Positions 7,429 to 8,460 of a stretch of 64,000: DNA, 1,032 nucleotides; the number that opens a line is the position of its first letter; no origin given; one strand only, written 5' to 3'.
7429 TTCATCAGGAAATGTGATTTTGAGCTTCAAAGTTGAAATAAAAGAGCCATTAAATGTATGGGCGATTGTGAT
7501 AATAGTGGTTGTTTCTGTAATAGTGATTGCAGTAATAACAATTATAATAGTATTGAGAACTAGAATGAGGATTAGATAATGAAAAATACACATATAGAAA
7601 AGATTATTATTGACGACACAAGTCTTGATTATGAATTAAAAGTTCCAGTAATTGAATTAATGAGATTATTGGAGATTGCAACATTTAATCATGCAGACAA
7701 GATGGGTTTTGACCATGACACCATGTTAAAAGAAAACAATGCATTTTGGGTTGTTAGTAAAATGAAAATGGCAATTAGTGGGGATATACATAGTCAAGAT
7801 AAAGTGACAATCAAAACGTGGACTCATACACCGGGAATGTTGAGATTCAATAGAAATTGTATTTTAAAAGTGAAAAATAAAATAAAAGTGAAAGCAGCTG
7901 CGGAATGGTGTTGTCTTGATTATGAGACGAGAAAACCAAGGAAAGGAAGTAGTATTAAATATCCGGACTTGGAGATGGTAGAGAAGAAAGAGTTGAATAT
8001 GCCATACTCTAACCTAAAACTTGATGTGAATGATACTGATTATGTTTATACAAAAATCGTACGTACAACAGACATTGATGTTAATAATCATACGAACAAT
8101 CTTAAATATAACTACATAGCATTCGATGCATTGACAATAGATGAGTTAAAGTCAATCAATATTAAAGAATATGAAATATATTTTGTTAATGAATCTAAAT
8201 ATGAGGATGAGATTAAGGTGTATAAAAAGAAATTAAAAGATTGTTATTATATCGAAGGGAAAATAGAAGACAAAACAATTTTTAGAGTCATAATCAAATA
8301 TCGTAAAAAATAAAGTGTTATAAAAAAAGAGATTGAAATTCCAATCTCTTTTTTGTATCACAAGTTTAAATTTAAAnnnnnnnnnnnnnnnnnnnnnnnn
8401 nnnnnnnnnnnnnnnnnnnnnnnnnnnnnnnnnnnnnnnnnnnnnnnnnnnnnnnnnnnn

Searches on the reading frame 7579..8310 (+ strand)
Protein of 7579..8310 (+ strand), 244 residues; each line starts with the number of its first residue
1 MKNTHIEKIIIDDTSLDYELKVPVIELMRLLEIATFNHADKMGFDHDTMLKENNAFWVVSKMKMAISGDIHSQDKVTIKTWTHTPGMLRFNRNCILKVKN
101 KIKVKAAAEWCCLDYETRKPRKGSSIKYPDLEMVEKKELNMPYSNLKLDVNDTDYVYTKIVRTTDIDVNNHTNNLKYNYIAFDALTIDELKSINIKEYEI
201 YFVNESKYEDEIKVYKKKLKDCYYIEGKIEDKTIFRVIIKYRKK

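Call 62: search_protein_families(library=pfam, proteins=[window:7579-8310:+], max_evalue=0.01)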
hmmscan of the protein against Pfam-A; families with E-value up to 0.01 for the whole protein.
window:7579-8310:+ (244 aa): 2 families
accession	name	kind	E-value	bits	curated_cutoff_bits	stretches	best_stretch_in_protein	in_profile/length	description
PF01643.23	Acyl-ACP_TE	-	5e-13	49.3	23.7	1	10-121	9-121/131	Acyl-ACP thioesterase N-terminal domain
PF20791.3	Acyl-ACP_TE_C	-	5.5e-08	33.4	21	1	161-217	14-70/101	Acyl-ACP thioesterase C-terminal domain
